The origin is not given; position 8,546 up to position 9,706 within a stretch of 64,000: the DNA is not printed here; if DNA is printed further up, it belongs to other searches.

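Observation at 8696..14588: DAHP-synthase-like and shikimate-dehydrogenase-like genes hard-wired into a neuB/neuC/neuA operon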

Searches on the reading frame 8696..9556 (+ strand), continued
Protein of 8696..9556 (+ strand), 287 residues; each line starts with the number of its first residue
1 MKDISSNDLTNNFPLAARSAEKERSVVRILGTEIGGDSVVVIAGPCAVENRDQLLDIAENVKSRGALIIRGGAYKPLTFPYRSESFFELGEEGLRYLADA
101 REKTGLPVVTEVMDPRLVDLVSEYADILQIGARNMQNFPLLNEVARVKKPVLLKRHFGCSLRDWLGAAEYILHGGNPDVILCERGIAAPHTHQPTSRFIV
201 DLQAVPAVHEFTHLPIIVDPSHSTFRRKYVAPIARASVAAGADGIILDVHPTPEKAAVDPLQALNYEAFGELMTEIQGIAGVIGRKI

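Call 35: search_protein_representatives(protein=window:8696-9556:+)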
Query: 287 residues. Proteins with E-value up to 0.001 (for the whole library): 8298; up to 1e-10: 4625; up to 1e-30: 1384. The best 150 are listed.
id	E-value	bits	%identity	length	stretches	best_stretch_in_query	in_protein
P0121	2.7e-121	420.7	66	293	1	1-285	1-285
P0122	1.1e-114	399.0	53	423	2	31-274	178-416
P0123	9.1e-103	359.9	49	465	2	41-286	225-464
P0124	3.5e-85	302.2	54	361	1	9-276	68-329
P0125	1.3e-84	300.4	56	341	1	12-286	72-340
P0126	5.5e-83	295.0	56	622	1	13-286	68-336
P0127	2.7e-82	292.8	53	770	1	9-286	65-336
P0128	1.3e-80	287.2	53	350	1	10-285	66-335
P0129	2.1e-80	286.5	49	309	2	85-286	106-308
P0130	3.1e-80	286.0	51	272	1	13-285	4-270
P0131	5.2e-80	285.3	54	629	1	9-286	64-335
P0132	4.1e-79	282.3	53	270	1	15-285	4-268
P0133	1.1e-77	277.7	50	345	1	21-285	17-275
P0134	4.2e-77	275.7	50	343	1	8-285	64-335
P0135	5.1e-77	275.4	55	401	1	33-286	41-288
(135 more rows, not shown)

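Call 48: search_protein_families(library=pfam, proteins=[L063:6028-7782:+, L063:7833-8549:-, L063:8581-9375:-, L063:10953-11744:+, L063:12041-12688:-, L063:13165-14022:-, L056:8079-9155:-, L056:11076-12197:+, L056:12332-13009:+, L056:14440-15570:+])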
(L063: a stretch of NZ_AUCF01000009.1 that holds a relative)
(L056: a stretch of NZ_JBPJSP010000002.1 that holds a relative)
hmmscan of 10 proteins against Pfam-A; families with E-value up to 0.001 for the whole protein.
L063:6028-7782:+ (585 aa): 12 families
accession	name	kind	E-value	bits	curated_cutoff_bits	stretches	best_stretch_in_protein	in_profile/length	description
PF13431.12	TPR_17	-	8.5e-17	60.4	24.4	0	128-159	1-32/34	Tetratricopeptide repeat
PF07719.23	TPR_2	-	2.4e-14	52.6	27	0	106-134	1-29/34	Tetratricopeptide repeat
PF13432.12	TPR_16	-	2.9e-13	50.4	32.7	2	110-167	1-57/65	Tetratricopeptide repeat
PF14559.12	TPR_19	-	4e-13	49.9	25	2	117-172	2-57/68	Tetratricopeptide repeat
PF13428.12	TPR_14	-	2.8e-12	46.4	23.5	1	174-215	1-42/44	Tetratricopeptide repeat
PF13414.12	TPR_11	-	3.1e-10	40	26.8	1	113-154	1-42/42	TPR repeat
PF00515.34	TPR_1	-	3.4e-08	33.4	27.8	0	106-135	1-30/34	Tetratricopeptide repeat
PF13181.12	TPR_8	-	2.8e-07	30.6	25.7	0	106-137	1-32/34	Tetratricopeptide repeat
PF13424.12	TPR_12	-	4.4e-07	30.4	30.1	0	76-136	7-75/77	Tetratricopeptide repeat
PF23914.1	TPR_CcmH_CycH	-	3e-06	27.6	42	0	130-219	40-132/158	Cytochrome c-type biogenesis protein H TPR domain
PF13176.12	TPR_7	-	3.5e-05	24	27.9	0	109-134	2-27/36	Tetratricopeptide repeat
PF13371.12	TPR_9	-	0.00077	19.9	35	0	14-73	5-64/73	Tetratricopeptide repeat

L063:7833-8549:- (239 aa): 1 family
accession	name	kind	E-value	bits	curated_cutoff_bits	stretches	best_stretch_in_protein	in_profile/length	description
PF09849.14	DUF2076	-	4.7e-42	145.3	38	1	40-214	1-195/265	Uncharacterized protein conserved in bacteria (DUF2076)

L063:8581-9375:- (265 aa): 1 family
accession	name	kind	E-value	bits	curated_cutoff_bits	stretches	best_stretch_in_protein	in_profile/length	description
PF01027.25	Bax1-I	-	3.8e-64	216.7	34.1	1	51-260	1-207/207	Inhibitor of apoptosis-promoting Bax1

L063:10953-11744:+ (264 aa): 0 families

L063:12041-12688:- (216 aa): 8 families
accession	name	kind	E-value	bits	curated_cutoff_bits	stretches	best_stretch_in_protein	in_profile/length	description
PF08241.18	Methyltransf_11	-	5.3e-22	78.7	21.2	1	45-141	1-95/95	Methyltransferase domain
PF13649.12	Methyltransf_25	-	5.2e-19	69.2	27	1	44-137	1-97/97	Methyltransferase domain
PF13847.12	Methyltransf_31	-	8.9e-17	61.6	27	1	40-145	3-113/145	Methyltransferase domain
PF01209.24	Ubie_methyltran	-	2.1e-15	57.1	20.1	1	33-145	40-155/233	ubiE/COQ5 methyltransferase family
PF08242.18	Methyltransf_12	-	3.5e-13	50.6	30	1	45-138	1-97/98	Methyltransferase domain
PF13489.12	Methyltransf_23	-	5.3e-12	46.2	27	1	27-149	11-124/164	Methyltransferase domain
PF07021.18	MetW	-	2.4e-06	27.8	21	1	32-134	6-103/193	Methionine biosynthesis protein MetW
PF01135.25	PCMT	-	0.0005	20.3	20.3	1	39-120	72-156/210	Protein-L-isoaspartate(D-aspartate) O-methyltransferase (PCMT)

L063:13165-14022:- (286 aa): 1 family
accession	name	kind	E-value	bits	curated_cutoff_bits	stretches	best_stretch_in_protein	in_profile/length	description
PF01694.28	Rhomboid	-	7.2e-36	124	22.6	1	94-245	4-141/143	Rhomboid domain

L056:8079-9155:- (359 aa): 2 families
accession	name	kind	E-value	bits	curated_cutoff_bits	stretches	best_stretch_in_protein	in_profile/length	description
PF03459.23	TOBE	-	6.3e-32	110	22.3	2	294-356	2-64/64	TOBE domain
PF00126.33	HTH_1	-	1.8e-10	41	26.6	1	117-178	3-59/60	Bacterial regulatory helix-turn-helix protein, lysR family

L056:11076-12197:+ (374 aa): 2 families
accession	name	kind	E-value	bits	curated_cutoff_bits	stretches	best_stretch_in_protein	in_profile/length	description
PF00353.25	HemolysinCabind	-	1.8e-17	63.4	23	2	269-303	1-35/36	RTX calcium-binding nonapeptide repeat (4 copies)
PF00413.30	Peptidase_M10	-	2.4e-07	31.2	24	1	55-169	2-128/159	Matrixin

L056:12332-13009:+ (226 aa): 3 families
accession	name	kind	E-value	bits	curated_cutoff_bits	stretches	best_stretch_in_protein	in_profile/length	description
PF00535.33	Glycos_transf_2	-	3.5e-21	76.3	23.3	1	3-159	1-163/168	Glycosyl transferase family 2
PF13641.12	Glyco_tranf_2_3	-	5.8e-05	23.7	27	0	2-199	3-212/230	Glycosyltransferase like family 2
PF10111.15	Glyco_tranf_2_2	-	0.00088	19.3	27.3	0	5-88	5-93/276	Glycosyltransferase like family 2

L056:14440-15570:+ (377 aa): 1 family
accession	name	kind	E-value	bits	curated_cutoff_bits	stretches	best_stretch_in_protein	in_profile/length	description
PF11741.13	AMIN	-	7.4e-05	23.2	20.5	0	275-356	3-88/101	AMIN domain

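Call 61: search_dna_similar(query=window:8696-9556:+, collection=plasmids, mode=protein, max_rows=25, max_evalue=1e-40)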
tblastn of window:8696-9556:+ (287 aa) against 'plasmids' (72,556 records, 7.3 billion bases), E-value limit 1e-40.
Records with a match: 27; places in all: 29; records where one place covers at least 80% of the query: 27.
Best place of each record, by identity: <60% 27.
By first word of the organism name: Streptomyces 4; Bacillus 3; Listeria 2; Nonomuraea 1; Streptosporangium 1; Thermovirga 1; Paenibacillus 1; Treponema 1; Embleya 1; Clostridium 1; and 11 more.
By predicted mobility (MOB-suite, as given by PLSDB): non-mobilizable 23; mobilizable 4.
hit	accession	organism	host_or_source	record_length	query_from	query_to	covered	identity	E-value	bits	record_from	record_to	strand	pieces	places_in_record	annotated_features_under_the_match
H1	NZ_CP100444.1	Streptomyces rimosus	pure culture,OTC cluster deletion ...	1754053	15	287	95%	52.0%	7e-78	264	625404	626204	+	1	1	record has no annotation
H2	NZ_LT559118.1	Nonomuraea gerenzanensis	-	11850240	9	281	95%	50.4%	4e-78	265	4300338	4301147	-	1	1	none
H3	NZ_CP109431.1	Streptosporangium sp. NBC_01495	-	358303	9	286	97%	48.9%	2e-73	251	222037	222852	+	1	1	aroF: 3-deoxy-7-phosphoheptulonate synthase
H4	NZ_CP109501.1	Streptomyces sp. NBC_01426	-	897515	15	287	95%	48.6%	2e-68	236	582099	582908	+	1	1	aroF: 3-deoxy-7-phosphoheptulonate synthase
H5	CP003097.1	Thermovirga lienii DSM 17291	production water from an oil well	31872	13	287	96%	47.8%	4e-73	250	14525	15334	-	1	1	3-deoxy-D-arabinoheptulosonate-7-phosphate synthase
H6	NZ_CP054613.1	Paenibacillus cellulosilyticus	cell culture,soil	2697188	1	286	100%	45.8%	8e-78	263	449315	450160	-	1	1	none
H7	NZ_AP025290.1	Treponema saccharophilum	-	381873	13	287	96%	47.5%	2e-66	231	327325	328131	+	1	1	aroF: 3-deoxy-7-phosphoheptulonate synthase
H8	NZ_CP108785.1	Embleya sp. NBC_00888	-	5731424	15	273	90%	50.0%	4e-60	213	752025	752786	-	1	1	none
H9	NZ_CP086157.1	Clostridium tagluense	single colony,Lamb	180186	13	280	93%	48.1%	2e-72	248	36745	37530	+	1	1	aroF: 3-deoxy-7-phosphoheptulonate synthase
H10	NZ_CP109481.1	Streptomyces sp. NBC_01450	-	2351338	31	287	90%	49.8%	1e-72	249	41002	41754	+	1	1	none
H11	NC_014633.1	Ilyobacter polytropus DSM 2926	marine mud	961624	13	279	93%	47.2%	2e-69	239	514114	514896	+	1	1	aroF: 3-deoxy-7-phosphoheptulonate synthase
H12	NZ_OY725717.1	Collinsella aerofaciens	-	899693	13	283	94%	46.2%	2e-65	228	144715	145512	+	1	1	aroF: 3-deoxy-7-phosphoheptulonate synthase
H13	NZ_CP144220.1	Natranaerobius thermophilus JW/NM-WN-LF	-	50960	31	276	86%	50.6%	5e-68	236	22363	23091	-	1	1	aroF: 3-deoxy-7-phosphoheptulonate synthase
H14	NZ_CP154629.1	Acetoanaerobium noterae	cell culture,Sludge of a digestion ...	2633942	13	280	93%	46.3%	4e-72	247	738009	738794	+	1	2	none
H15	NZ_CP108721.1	Streptomyces sp. NBC_00998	-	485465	31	287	90%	47.5%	4e-68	236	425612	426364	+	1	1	aroF: 3-deoxy-7-phosphoheptulonate synthase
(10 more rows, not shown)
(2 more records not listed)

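Call 62: get_annotated_region(hit=H6, flank=9000)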
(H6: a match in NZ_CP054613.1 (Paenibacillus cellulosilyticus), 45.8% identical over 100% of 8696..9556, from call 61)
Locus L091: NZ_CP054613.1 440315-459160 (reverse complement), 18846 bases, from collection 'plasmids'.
description: Paenibacillus cellulosilyticus strain KACC 14175 plasmid unnamed4, complete sequence
organism: Paenibacillus cellulosilyticus (NCBI taxid 375489)
taxonomy: Bacteria; Bacillota; Bacilli; Bacillales; Paenibacillaceae; Paenibacillus; Paenibacillus cellulosilyticus
host: -; source: cell culture,soil; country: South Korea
typing (MOB-suite, as given by PLSDB): non-mobilizable
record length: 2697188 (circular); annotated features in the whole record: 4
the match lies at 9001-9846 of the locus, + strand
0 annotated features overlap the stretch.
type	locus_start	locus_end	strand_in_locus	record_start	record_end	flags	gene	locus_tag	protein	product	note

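Call 74: predict_structure(alignment_id=A1)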
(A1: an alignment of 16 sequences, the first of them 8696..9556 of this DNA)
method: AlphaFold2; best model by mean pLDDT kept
length: 287 residues; sequences in the alignment: 16
mean_pLDDT: 86.6   pTM: 0.88
mean pLDDT of the five models: 86.6, 84.5, 83.1, 80.0, 79.9
residues with pLDDT >= 90: 165; 70-90: 85; 50-70: 23; < 50: 14
segments of 3 or more residues with pLDDT < 50: 78-85, 190-193
pLDDT, mean of each block of 10 residues (from residue 1): 71 82 83 91 92 96 97 68 59 96 97 94 97 90 97 84 90 96 70 53 86 93 79 93 95 83 93 96 91
secondary structure, 60 per line:
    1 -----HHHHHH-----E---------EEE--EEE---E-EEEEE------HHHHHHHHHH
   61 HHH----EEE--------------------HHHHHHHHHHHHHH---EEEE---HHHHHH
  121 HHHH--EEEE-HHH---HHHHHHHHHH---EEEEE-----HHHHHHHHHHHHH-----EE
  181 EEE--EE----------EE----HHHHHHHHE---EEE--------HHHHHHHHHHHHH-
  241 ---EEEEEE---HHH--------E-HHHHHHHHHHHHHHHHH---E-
elements in order: H6-11 E27-29 E32-34 E40-44 H51-63 E68-70 H91-104 E108-111 H115-124 E127-130 H138-147 E151-155 H161-173 E179-183 H204-211 E216-218 H227-239 E244-249 H266-282

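Call 77: search_protein_families(library=pfam, proteins=[L013:6907-9108:+, L066:10864-12675:+, L052:10005-11753:+, L018:12396-13292:+, L021:7108-7848:+, L018:15352-16134:+, L024:13597-14118:+, L085:5045-6133:+, L017:11852-12544:+, L035:5184-7463:+], max_evalue=0.00001)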
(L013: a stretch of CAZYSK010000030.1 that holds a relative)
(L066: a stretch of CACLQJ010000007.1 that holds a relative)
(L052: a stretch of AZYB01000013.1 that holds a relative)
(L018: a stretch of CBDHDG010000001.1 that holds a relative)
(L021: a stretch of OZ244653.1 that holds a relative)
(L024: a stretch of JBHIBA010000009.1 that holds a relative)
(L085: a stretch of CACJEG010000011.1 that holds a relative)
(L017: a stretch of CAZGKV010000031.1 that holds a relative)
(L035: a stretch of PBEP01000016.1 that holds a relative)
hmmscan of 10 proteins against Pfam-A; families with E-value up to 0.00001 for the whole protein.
L013:6907-9108:+ (734 aa): 6 families
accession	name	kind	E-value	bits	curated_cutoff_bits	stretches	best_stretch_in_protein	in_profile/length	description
PF22725.1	GFO_IDH_MocA_C3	-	2.6e-27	95.7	27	1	132-254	2-123/124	GFO/IDH/MocA C-terminal domain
PF01408.29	GFO_IDH_MocA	-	9.5e-27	94.5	24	1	5-123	2-120/120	Oxidoreductase family, NAD-binding Rossmann fold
PF02894.22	GFO_IDH_MocA_C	-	2.5e-26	93.3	22.9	1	135-341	1-218/218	Oxidoreductase family, C-terminal alpha/beta domain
PF08501.16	Shikimate_dh_N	-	1.1e-21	77.3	27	1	401-477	8-83/83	Shikimate dehydrogenase substrate binding domain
PF01488.26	Shikimate_DH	-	4.9e-09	36.8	24.3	1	512-591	8-84/138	Shikimate / quinate 5-dehydrogenase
PF03435.24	Sacchrp_dh_NADP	-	3.6e-06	27.8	25.1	0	519-591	1-77/129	Saccharopine dehydrogenase NADP binding domain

L066:10864-12675:+ (604 aa): 3 families
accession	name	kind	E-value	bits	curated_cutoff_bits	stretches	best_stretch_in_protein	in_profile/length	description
PF16861.10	Carbam_trans_C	-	8.7e-60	201.6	27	1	430-600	1-169/170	Carbamoyltransferase C-terminus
PF02543.21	Carbam_trans_N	-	1e-40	140.7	24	1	4-378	3-345/346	Carbamoyltransferase N-terminus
PF22521.2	HypF_C_2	-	2e-06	28.2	27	1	294-376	153-240/241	Carbamoyltransferase, Kae1-like Domain, second subdomain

L052:10005-11753:+ (583 aa): 5 families
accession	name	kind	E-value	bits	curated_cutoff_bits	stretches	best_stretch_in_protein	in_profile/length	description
PF02348.25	CTP_transf_3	-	4.8e-23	82.5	22.6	1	4-164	1-156/217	Cytidylyltransferase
PF13847.12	Methyltransf_31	-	7e-11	42.4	27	1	402-561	5-144/145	Methyltransferase domain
PF08242.18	Methyltransf_12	-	2.3e-09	38.3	30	1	406-498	2-89/98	Methyltransferase domain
PF13649.12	Methyltransf_25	-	3.7e-09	37.6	27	1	404-495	1-87/97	Methyltransferase domain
PF12847.13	Methyltransf_18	-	5.3e-06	27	27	1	402-459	16-73/151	Methyltransferase domain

L018:12396-13292:+ (299 aa): 2 families
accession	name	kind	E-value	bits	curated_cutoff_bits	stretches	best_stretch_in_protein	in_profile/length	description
PF08338.16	DUF1731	-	9.1e-20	70.6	27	1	249-296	1-47/47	Domain of unknown function (DUF1731)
PF01370.27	Epimerase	-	3.6e-14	53.2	20.9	1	3-212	1-226/240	NAD dependent epimerase/dehydratase family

L021:7108-7848:+ (247 aa): 1 family
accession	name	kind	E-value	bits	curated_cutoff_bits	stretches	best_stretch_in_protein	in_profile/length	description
PF01975.23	SurE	-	1.9e-65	220.7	22.1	1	3-181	1-185/189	Survival protein SurE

L018:15352-16134:+ (261 aa): 2 families
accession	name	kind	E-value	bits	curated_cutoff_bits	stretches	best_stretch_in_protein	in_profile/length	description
PF01551.29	Peptidase_M23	-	7.4e-34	116.3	28.7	1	161-256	2-96/96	Peptidase family M23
PF01476.26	LysM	-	2.3e-11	43.9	20.9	1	34-77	1-43/43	LysM domain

L024:13597-14118:+ (174 aa): 1 family
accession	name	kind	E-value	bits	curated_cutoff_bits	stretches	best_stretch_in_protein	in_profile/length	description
PF00156.33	Pribosyltran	-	6.3e-15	55.3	26.3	1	30-153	5-125/158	Phosphoribosyl transferase domain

L085:5045-6133:+ (363 aa): 0 families

L017:11852-12544:+ (231 aa): 2 families
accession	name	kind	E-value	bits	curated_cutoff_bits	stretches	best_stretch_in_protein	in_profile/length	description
PF00535.33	Glycos_transf_2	-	4.6e-21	75.9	23.3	1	4-158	1-164/168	Glycosyl transferase family 2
PF13641.12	Glyco_tranf_2_3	-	1.6e-08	35.3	27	1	3-199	3-214/230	Glycosyltransferase like family 2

L035:5184-7463:+ (760 aa): 1 family
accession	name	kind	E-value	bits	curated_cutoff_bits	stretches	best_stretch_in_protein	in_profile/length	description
PF04932.20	Wzy_C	-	1.2e-11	45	31.7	1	247-349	7-100/149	O-Antigen ligase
